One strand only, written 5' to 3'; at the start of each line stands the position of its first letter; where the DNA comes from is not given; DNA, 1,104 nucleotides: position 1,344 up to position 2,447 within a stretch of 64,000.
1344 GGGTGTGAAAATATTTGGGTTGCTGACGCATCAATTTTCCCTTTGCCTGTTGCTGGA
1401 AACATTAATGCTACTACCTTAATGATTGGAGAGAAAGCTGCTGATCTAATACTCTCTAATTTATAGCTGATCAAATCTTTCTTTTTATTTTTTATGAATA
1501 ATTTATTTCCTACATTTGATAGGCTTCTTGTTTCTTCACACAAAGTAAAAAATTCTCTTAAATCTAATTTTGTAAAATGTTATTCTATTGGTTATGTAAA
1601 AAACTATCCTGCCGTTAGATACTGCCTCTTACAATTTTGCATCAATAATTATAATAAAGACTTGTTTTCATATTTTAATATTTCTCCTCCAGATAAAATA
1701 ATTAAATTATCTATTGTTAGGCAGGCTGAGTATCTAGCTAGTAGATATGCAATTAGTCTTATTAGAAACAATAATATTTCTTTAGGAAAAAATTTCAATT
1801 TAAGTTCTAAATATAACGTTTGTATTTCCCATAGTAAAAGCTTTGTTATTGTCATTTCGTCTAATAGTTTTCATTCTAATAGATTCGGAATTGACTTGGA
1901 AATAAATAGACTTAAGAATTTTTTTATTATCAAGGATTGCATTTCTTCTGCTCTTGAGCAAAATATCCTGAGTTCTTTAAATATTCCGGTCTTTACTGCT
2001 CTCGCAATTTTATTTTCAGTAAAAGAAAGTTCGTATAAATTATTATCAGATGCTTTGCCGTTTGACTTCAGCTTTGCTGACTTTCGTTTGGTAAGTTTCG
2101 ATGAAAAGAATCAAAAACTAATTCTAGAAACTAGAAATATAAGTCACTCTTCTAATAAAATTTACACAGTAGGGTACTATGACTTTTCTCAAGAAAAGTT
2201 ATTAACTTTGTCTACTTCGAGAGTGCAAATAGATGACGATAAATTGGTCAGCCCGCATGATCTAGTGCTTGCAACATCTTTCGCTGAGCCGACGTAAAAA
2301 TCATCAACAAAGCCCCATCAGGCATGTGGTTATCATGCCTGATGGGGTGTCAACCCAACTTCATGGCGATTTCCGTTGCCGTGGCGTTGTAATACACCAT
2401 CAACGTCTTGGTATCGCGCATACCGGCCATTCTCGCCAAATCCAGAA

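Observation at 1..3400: Low-GC island fragment carrying a PPTase and a GMC oxidoreductase, ending at a tyrosine integrase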

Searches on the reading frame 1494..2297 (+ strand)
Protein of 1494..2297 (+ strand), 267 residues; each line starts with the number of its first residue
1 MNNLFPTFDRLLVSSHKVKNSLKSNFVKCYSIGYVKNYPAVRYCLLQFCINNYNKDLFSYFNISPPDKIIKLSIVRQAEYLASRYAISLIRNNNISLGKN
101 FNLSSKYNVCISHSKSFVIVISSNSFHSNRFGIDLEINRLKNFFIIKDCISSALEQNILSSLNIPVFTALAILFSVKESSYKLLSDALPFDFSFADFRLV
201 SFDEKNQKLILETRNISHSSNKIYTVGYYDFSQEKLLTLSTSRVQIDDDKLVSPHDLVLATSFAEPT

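Call 5: search_protein_families(library=pfam, proteins=[window:1494-2294:+], max_evalue=0.01)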
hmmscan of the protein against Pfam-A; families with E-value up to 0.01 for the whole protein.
window:1494-2294:+ (267 aa): 1 family
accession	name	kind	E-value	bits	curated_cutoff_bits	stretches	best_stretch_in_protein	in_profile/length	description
PF01648.25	ACPS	-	4.5e-08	33.6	25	1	131-213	2-92/111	4'-phosphopantetheinyl transferase superfamily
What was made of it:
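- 1494..2297 (+): EntD/Sfp-type 4'-phosphopantetheinyl transferase, 267 codons. The homologous body ends at about codon 241-249. PF01648 scores 33.6 bits against a cut-off of 25 (call 5).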

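Call 6: search_protein_families(library=ncbifam, proteins=[window:1494-2294:+], max_evalue=0.01)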
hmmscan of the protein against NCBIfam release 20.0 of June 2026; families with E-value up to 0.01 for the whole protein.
window:1494-2294:+ (267 aa): 2 families
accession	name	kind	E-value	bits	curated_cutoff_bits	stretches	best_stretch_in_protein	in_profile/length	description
NF007604.0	PRK10251.1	equivalog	5.7e-06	26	169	1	110-216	90-189/209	enterobactin synthase subunit EntD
TIGR00556.1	pantethn_trn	domain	0.0082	16.2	45.35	0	153-217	32-97/128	phosphopantetheine--protein transferase domain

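Call 8: find_encoding_contigs(protein=window:1494-2297:+, flank=10000, max_places=10)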
Protein window:1494-2297:+ (267 aa): 1 contig read that carries it; 1 place shown.
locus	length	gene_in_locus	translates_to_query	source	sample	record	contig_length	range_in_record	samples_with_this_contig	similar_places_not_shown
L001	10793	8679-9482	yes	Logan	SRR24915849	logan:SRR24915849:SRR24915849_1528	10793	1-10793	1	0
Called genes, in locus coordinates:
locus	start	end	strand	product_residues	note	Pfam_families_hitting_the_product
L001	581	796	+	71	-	PF03621:MbtH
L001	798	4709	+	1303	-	PF00668:Condensation, PF00501:AMP-binding, PF00550:PP-binding, PF00975:Thioesterase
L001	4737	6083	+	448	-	PF00464:SHMT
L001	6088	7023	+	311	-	PF00892:EamA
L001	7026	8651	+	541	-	PF00732:GMC_oxred_N, PF00890:FAD_binding_2 (faint), PF01266:DAO (faint), PF05834:Lycopene_cycl (faint), PF05199:GMC_oxred_C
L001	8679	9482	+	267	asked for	PF01648:ACPS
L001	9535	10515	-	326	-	PF00589:Phage_integrase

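Call 19: search_protein_families(library=pfam, proteins=[L001:578-793:+, L001:798-4706:+, L001:4737-6080:+, L001:6070-7020:+, L001:7026-8648:+], max_evalue=0.01)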
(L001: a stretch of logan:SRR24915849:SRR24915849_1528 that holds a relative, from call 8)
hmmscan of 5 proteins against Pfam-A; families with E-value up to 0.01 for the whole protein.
L001:578-793:+ (72 aa): 1 family
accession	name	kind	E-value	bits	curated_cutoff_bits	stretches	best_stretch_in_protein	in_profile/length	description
PF03621.18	MbtH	-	1.4e-18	66.5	27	1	5-55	2-52/53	MbtH-like protein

L001:798-4706:+ (1303 aa): 5 families
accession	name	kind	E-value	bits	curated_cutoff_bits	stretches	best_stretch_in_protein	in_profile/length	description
PF00501.34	AMP-binding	-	4.7e-76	256.5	29.9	1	478-833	2-384/384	AMP-binding enzyme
PF00668.25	Condensation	-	3e-64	217.8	30.6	1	14-444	6-441/456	Condensation domain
PF00975.26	Thioesterase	-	1.3e-16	61.9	26.4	1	1076-1296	3-223/226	Thioesterase domain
PF00550.31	PP-binding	-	7.3e-08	33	20.8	1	996-1053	4-67/67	Phosphopantetheine attachment site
PF13193.12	AMP-binding_C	-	0.0023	19.2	24.5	1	914-965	24-76/76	AMP-binding enzyme C-terminal domain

L001:4737-6080:+ (448 aa): 1 family
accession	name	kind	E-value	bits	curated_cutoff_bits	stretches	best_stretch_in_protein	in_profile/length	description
PF00464.25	SHMT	-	4.9e-117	391.3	27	1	18-402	3-399/399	Serine hydroxymethyltransferase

L001:6070-7020:+ (317 aa): 2 families
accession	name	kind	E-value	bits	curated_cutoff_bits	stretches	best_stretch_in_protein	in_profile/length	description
PF00892.27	EamA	-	1.2e-39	136.1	28.2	2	18-153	2-134/135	EamA-like transporter family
PF16913.11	PUNUT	-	3.9e-05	23.5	30.6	1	35-216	19-212/321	Purine nucleobase transmembrane transport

L001:7026-8648:+ (541 aa): 7 families
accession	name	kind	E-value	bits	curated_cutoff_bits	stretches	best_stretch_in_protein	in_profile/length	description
PF00732.25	GMC_oxred_N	-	8.5e-48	163.5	23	1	9-305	1-217/218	GMC oxidoreductase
PF05199.19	GMC_oxred_C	-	1.7e-30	106.8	24.6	1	397-530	1-139/139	GMC oxidoreductase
PF00890.30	FAD_binding_2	-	1.6e-06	28.1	20.4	1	10-43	1-33/414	FAD binding domain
PF05834.18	Lycopene_cycl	-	2.2e-05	24.2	23.4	1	10-47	1-39/380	Lycopene cyclase protein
PF01266.30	DAO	-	2.4e-05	24.5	27.9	1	10-60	1-50/353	FAD dependent oxidoreductase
PF13450.12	NAD_binding_8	-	0.00014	22.5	21.9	1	13-42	1-29/68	NAD(P)-binding Rossmann-like domain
PF07992.20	Pyr_redox_2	-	0.0031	17.4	26.1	1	9-42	1-33/291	Pyridine nucleotide-disulphide oxidoreductase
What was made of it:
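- On GMC oxidoreductase; choline dehydrogenase BetA as a subfamily: PF00732 scores 163 bits and PF05199 scores 107 bits on the full 541-aa protein (call 19).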

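Call 20: search_protein_families(library=ncbifam, proteins=[L001:578-793:+, L001:798-4706:+, L001:4737-6080:+, L001:6070-7020:+, L001:7026-8648:+], max_evalue=0.01)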
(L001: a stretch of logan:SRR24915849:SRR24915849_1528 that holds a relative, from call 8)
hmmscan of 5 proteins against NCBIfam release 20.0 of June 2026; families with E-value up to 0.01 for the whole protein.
L001:578-793:+ (72 aa): 0 families

L001:798-4706:+ (1303 aa): 106 families (the best 25 are shown)
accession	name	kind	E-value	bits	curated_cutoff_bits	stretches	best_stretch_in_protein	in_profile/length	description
NF047350.1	aureusi_NRPS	equivalog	2e-163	545.8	2500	1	18-1056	1000-1993/2373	aureusimine non-ribosomal peptide synthetase AusA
NF004282.0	PRK05691.1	subfamily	4.5e-160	534.1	4090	1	12-1057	1728-2779/4334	non-ribosomal peptide synthase/polyketide synthase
TIGR01733.1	AA-adenyl-dom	subfamily_domain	8.6e-115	383.8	317.4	1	498-900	1-400/409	amino acid adenylation domain-containing protein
NF041803.1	NRPS_SolG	exception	3.5e-102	342.8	2200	1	450-1034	538-1133/1163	solanimycin non-ribosomal peptide synthetase SolG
NF038078.1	NRPS_MxcG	equivalog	4.3e-94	315.9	2300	1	11-1057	3-1045/1442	myxochelin non-ribosomal peptide synthetase MxcG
NF007605.2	PRK10252.1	equivalog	4.1e-93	312.8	2400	1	427-1035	410-1019/1292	enterobactin non-ribosomal peptide synthetase EntF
NF003417.0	PRK04813.1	subfamily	1.2e-77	261.5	476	1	475-971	7-499/505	D-alanine--poly(phosphoribitol) ligase subunit DltA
TIGR01734.1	D-ala-DACP-lig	equivalog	1.7e-73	247.9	559.85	1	475-971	4-498/504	D-alanine--poly(phosphoribitol) ligase subunit DltA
TIGR03443.1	alpha_am_amid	equivalog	2e-65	221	1030.1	2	208-935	2-759/1390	L-aminoadipate-semialdehyde dehydrogenase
TIGR03098.1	ligase_PEP_1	hypoth_equivalog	7.5e-60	202.8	592.35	1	473-971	2-514/517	acyl-CoA ligase (AMP-forming), exosortase A system-associated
NF004837.0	PRK06187.1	subfamily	1.2e-48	165.7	476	1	470-971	7-518/531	long-chain-fatty-acid--CoA ligase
NF005307.0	PRK06839.1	equivalog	1.8e-37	129.1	748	1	477-970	8-488/496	o-succinylbenzoate--CoA ligase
NF006182.0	PRK08316.1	subfamily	3.6e-34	118.1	663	1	470-969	10-511/523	fatty acyl-CoA synthetase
NF052269.1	Staph_lig_FadD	equivalog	3.4e-33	114.7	650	1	479-968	8-486/499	long-chain-fatty-acid--CoA ligase FadD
NF006181.0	PRK08314.1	subfamily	3.3e-32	111.5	705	2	611-968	199-547/563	long-chain-fatty-acid--CoA ligase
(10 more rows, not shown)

L001:4737-6080:+ (448 aa): 3 families
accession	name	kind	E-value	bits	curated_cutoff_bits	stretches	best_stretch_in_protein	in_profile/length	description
NF000586.1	PRK00011.1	subfamily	2.2e-128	428.5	335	1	20-410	1-382/404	serine hydroxymethyltransferase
NF010094.0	PRK13580.1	equivalog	5.8e-96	322.1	735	2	123-412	170-451/496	glycine hydroxymethyltransferase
TIGR04506.1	F_threo_transal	equivalog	1.3e-26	93.5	650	1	75-407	68-382/609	fluorothreonine transaldolase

L001:6070-7020:+ (317 aa): 3 families
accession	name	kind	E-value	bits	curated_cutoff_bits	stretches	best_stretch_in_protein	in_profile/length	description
TIGR00950.1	2A78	equivalog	9e-19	67.9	230.2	2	37-197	8-158/264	carboxylate/amino acid/amine transporter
NF050091.1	ArAmAcExpYddG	equivalog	6.7e-12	45.5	300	1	25-218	9-201/285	aromatic amino acid exporter YddG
NF008676.0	PRK11689.1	equivalog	0.00087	18.5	194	1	115-226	100-214/297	aromatic amino acid DMT transporter YddG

L001:7026-8648:+ (541 aa): 11 families
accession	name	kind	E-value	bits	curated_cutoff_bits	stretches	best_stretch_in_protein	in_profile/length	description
NF002550.0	PRK02106.1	subfamily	1.1e-132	443.4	605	1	6-539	3-535/563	choline dehydrogenase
TIGR01810.1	betA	equivalog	3.5e-120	402.2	732.1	1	10-538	1-527/532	choline dehydrogenase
TIGR03970.1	mycofact_MftG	equivalog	1.6e-81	274.8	387.45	2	10-317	2-304/487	mycofactocin dehydrogenase MftG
TIGR04542.1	GMC_mycofac_2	equivalog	4.5e-32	111.6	400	2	10-282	1-242/425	mycofactocin system GMC family oxidoreductase MftG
NF038210.1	GMC_mycofac_3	equivalog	2.4e-17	62.9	300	1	12-113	2-94/418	mycofactocin system GMC family oxidoreductase MftG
TIGR02462.1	pyranose_ox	equivalog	1.5e-07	30.7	544.9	0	479-541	484-547/548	pyranose oxidase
TIGR02032.1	GG-red-SF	subfamily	0.00052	19.8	158.8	1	9-41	1-32/297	geranylgeranyl reductase family protein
TIGR01790.1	carotene-cycl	subfamily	0.00057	19.1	209.5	1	10-43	1-33/387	lycopene cyclase family protein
NF007450.0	PRK10015.1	subfamily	0.0017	17.1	466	1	5-43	2-39/429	FAD-dependent oxidoreductase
NF058674.1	CholsOxChoxAB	equivalog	0.0023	16.5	850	0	9-41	6-37/535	cholesterol oxidase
NF004789.0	PRK06134.1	subfamily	0.009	14.6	747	0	6-47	10-49/581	FAD-dependent oxidoreductase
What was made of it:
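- On GMC oxidoreductase; choline dehydrogenase BetA as a subfamily: TIGR01810 scores 402 bits against 732, and NF002550 scores 443 bits against 605 (call 20).
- Tried and rejected: I rejected this on the curated cut-offs (call 20).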

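Call 21: find_homologous_proteins(query=L001:798-4706:+, max_evalue=1e-20)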
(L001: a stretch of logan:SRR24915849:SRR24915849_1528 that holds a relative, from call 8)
Query L001:798-4706:+ (1303 aa): 116 proteins with E <= 1e-20 among 8000 candidates.
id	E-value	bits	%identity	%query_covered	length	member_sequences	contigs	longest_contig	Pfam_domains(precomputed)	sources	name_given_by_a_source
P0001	0.0e+0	2962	100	100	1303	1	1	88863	PF00668.26,PF00550.32,PF00501.35,PF00975.27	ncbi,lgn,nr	ncbi:MAG: amino acid adenylation domain-containing protein [Cardiobacteriaceae bacterium]|nr:amino a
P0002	0.0e+0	1076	40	99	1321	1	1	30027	PF00668.26,PF00550.32,PF00501.35,PF00975.27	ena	-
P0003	0.0e+0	1022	30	78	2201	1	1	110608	PF00668.26,PF00550.32,PF18563.7,PF00501.35,PF13193.13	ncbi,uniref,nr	ncbi:non-ribosomal peptide synthetase [Pseudanabaena sp. ABRG5-3]|uniref:non-ribosomal peptide synth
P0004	1.7e-291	988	30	78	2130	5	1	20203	PF00668.26,PF00550.32,PF00501.35,PF13193.13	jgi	jgi:amino acid adenylation domain-containing protein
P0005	9.9e-287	973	29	79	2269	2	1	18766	PF00668.26,PF00550.32,PF18563.7,PF00501.35,PF13193.13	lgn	-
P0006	3.9e-282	958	31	78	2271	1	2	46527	PF00668.26,PF00550.32,PF18563.7,PF00501.35,PF13193.13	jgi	jgi:amino acid adenylation domain-containing protein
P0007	8.2e-272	923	29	80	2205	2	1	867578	PF00668.26,PF00550.32,PF00501.35,PF13193.13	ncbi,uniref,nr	ncbi:amino acid adenylation domain-containing protein [Paenibacillus pinisoli]|uniref:Phenyloxazolin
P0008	6.1e-263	894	30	78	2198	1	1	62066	PF00668.26,PF00550.32,PF00501.35,PF13193.13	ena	-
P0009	2.0e-261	889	31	80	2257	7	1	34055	PF00668.26,PF00550.32,PF00551.25,PF00501.35,PF13193.13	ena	-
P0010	3.8e-260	885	30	80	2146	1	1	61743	PF00668.26,PF00550.32,PF00501.35,PF13193.13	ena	-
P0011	4.8e-258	878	31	78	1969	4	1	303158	PF00668.26,PF00550.32,PF00501.35,PF13193.13,PF00975.27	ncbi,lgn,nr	ncbi:amino acid adenylation domain-containing protein [Nostoc calcicola FACHB-3891]|nr:amino acid ad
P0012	9.5e-256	870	29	80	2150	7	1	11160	PF00668.26,PF00550.32,PF00501.35,PF13193.13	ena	-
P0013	4.2e-250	851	31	79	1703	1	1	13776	PF00668.26,PF00550.32,PF00501.35,PF13193.13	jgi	jgi:amino acid adenylation domain-containing protein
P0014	3.4e-247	842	30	80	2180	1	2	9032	PF00668.26,PF00550.32,PF00501.35,PF13193.13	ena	-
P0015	2.0e-245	836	27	93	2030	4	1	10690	PF00668.26,PF00550.32,PF00501.35,PF13193.13,PF00975.27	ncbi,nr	ncbi:MAG TPA: amino acid adenylation domain-containing protein [Gemmataceae bacterium]|nr:amino acid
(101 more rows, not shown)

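Call 22: find_encoding_contigs(protein=P0001, flank=10000, max_places=6)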
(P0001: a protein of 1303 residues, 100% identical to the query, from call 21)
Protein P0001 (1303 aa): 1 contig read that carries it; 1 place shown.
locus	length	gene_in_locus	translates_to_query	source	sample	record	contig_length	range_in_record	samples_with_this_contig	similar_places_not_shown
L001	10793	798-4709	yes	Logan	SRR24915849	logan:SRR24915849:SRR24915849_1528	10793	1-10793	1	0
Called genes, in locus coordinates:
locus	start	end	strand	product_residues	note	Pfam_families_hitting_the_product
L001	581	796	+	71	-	PF03621:MbtH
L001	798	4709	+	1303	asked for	PF00668:Condensation, PF00501:AMP-binding, PF00550:PP-binding, PF00975:Thioesterase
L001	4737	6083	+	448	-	PF00464:SHMT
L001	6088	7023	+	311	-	PF00892:EamA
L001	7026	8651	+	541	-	PF00732:GMC_oxred_N, PF00890:FAD_binding_2 (faint), PF01266:DAO (faint), PF05834:Lycopene_cycl (faint), PF05199:GMC_oxred_C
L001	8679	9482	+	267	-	PF01648:ACPS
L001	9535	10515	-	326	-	PF00589:Phage_integrase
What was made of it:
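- Tried and rejected: Exact-protein look-ups for the PPTase and the NRPS returned only the 10.8-kb Logan contig, not the 88.9-kb NCBI contig (calls 8, 22).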

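Call 23: find_encoding_contigs(protein=P0002, flank=10000, max_places=6)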
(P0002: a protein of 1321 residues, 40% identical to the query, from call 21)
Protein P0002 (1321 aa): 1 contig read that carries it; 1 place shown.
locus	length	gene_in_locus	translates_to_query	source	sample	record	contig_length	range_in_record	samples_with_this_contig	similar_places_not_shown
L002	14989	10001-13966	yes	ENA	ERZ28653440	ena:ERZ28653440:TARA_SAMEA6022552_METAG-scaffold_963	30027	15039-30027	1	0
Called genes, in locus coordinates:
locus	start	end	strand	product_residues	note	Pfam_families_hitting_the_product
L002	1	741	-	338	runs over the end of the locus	PF03480:DctP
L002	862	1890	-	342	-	PF05544:Pro_racemase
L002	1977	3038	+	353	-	PF01965:DJ-1_PfpI, PF12833:HTH_18, PF00165:HTH_AraC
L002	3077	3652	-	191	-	-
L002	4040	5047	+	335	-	PF16884:ADH_N_2, PF00107:ADH_zinc_N, PF13602:ADH_zinc_N_2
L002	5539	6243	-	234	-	PF03070:TENA_THI-4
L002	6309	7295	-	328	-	PF09084:NMT1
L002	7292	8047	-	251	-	PF00005:ABC_tran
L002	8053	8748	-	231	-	PF02687:FtsX (faint), PF00528:BPD_transp_1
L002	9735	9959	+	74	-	PF03621:MbtH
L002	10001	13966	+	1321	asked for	PF00668:Condensation, PF00501:AMP-binding, PF00550:PP-binding (weak), PF00975:Thioesterase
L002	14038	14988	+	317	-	?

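Call 24: search_solved_structures(query=L001:798-4706:+, max_evalue=1e-30)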
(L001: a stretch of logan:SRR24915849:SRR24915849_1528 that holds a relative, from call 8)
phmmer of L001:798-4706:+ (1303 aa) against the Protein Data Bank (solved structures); distinct sequences matched with E-value up to 1e-30: 75 (the best 60 are shown).
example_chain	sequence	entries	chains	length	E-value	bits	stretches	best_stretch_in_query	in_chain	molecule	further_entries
9be3_A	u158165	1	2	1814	4.7e-200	670.6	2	35-1055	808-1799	Linear gramicidin synthase subunit A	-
9meh_A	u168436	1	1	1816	4.7e-200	670.6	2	35-1055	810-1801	Linear gramicidin synthase subunit A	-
6mfz_A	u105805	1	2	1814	5.6e-200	670.3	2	39-1055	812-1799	Linear gramicidin synthase subunit A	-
9be4_A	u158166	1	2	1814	1.9e-199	668.6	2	35-1055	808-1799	Linear gramicidin synthase subunit A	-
6mfy_A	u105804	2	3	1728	1.7e-186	625.7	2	35-975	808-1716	Linear gramicidin synthase subunit A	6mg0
8xjz_C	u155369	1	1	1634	3.2e-156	525.4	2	15-1054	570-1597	Peptide synthetase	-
7ly4_E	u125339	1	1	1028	3.8e-121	409.2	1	41-1063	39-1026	BmdB, bacillamide NRPS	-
7ly7_A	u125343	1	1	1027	6e-121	408.5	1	41-1032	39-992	BmdB, Bacillamide NRPS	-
5u89_A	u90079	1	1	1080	4.3e-120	405.7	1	458-1035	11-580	Amino acid adenylation domain protein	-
9bfd_B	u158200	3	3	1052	1.7e-105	357.3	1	113-1052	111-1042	Tyrocidine synthase 2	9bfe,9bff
9bfd_A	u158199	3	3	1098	3.5e-105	356.3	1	473-1059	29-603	Tyrocidine synthase 1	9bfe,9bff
6mfw_A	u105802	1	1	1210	5e-105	355.8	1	472-1053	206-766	Linear gramicidin synthase subunit A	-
6mfx_A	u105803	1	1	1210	6.5e-105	355.4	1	472-1053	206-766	Linear gramicidin synthase subunit A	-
8jbr_A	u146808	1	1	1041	2.5e-104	353.5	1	13-1050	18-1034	McyA protein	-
6p1j_A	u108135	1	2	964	1.4e-103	351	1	14-969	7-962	Txo2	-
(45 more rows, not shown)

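Call 25: search_solved_structures(query=L001:4737-6080:+, max_evalue=1e-10)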
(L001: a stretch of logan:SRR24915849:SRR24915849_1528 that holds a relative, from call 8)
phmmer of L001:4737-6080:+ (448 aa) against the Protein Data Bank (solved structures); distinct sequences matched with E-value up to 1e-10: 87 (the best 60 are shown).
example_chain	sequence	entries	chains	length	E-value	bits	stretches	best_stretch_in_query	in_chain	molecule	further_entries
7qcw_A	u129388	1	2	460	6.6e-118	397.7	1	19-416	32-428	Serine hydroxymethyltransferase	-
4j5u_A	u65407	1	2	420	1e-99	337.7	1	18-417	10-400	Serine hydroxymethyltransferase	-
3pgy_A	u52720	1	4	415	2e-99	336.8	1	17-408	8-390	Serine hydroxymethyltransferase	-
2dkj_A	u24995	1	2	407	5.9e-99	335.2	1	16-406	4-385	serine hydroxymethyltransferase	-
8ssy_A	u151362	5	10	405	7.7e-99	334.8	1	18-406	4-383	Serine hydroxymethyltransferase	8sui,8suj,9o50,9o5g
9boh_A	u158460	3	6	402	1.5e-98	333.9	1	20-406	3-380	Serine hydroxymethyltransferase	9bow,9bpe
10yn_A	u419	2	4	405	2e-98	333.5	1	18-406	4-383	Serine hydroxymethyltransferase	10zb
3n0l_A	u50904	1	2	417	2.4e-97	329.9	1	18-410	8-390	Serine hydroxymethyltransferase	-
6tgh_A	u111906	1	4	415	2.5e-97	329.9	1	18-409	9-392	Serine hydroxymethyltransferase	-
3ecd_A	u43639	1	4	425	8.2e-97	328.2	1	19-407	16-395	Serine hydroxymethyltransferase 2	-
6ti1_A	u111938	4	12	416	8.8e-97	328.1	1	18-409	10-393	Serine hydroxymethyltransferase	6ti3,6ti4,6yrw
4wxb_A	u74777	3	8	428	2.3e-96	326.7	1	18-409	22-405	Serine hydroxymethyltransferase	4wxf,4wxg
3g8m_A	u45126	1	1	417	3e-96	326.3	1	20-409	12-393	Serine hydroxymethyltransferase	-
1dfo_A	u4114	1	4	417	3e-96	326.3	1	20-409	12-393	SERINE HYDROXYMETHYLTRANSFERASE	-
1eqb_A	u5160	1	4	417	8e-96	324.9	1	20-409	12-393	SERINE HYDROXYMETHYLTRANSFERASE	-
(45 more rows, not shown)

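Call 30: find_related_loci(query=L001:798-4706:+, collection=genome_contigs, flank=10000)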
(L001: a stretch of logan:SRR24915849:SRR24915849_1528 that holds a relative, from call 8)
Query L001:798-4706:+ (1303 aa) in genome_contigs; peptide patterns used: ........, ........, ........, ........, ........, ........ (x = any residue, [..] = any of these).
43 stretches matched a pattern, but none encodes a relative of the query by tblastn (E <= 1e-3).

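Call 32: find_homologous_proteins(query=L001:4737-6080:+, max_evalue=1e-30)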
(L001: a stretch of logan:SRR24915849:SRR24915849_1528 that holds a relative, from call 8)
Query L001:4737-6080:+ (448 aa): 8000 proteins with E <= 1e-30 among 8000 candidates; the best 120 are listed.
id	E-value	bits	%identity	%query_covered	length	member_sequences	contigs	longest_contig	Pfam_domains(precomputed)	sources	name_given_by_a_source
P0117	1.2e-293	991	100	100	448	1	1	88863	PF00464.26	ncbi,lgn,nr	ncbi:MAG: serine hydroxymethyltransferase [Cardiobacteriaceae bacterium]|nr:serine hydroxymethyltran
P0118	3.7e-166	572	59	98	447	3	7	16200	PF00464.26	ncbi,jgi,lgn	jgi:glycine hydroxymethyltransferase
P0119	4.3e-165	568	57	98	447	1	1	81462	PF00464.26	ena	-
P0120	2.8e-163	562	57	98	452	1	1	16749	PF00464.26,PF00155.28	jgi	jgi:glycine hydroxymethyltransferase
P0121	8.5e-163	560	58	98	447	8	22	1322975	PF00464.26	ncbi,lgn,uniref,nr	ncbi:serine hydroxymethyltransferase [Burkholderia stabilis]|uniref:serine hydroxymethyltransferase 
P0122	1.2e-160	553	60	95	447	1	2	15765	PF00464.26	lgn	-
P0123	1.9e-160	553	56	98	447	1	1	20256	PF00464.26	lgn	-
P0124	2.0e-159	549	56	98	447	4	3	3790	PF00464.26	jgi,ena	-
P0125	2.7e-159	549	58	98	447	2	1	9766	PF00464.26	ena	-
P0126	7.5e-159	547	59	94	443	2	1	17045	PF00464.26,PF00155.28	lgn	-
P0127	6.0e-156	538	58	95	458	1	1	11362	PF00464.26,PF00155.28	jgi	-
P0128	2.3e-153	529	54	95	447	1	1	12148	PF00464.26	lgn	-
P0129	5.8e-152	525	60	89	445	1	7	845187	PF00464.26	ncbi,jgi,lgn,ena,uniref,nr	ncbi:serine hydroxymethyltransferase [uncultured Thalassospira sp.]|uniref:serine hydroxymethyltrans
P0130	1.3e-150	520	55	98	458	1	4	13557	PF00464.26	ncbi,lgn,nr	ncbi:MAG: serine hydroxymethyltransferase [Leptolyngbyaceae cyanobacterium RM2_2_4]|nr:serine hydrox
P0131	4.2e-150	519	55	96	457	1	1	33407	PF00464.26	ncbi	-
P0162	2.7e-142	493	51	99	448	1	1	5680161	PF00464.26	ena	-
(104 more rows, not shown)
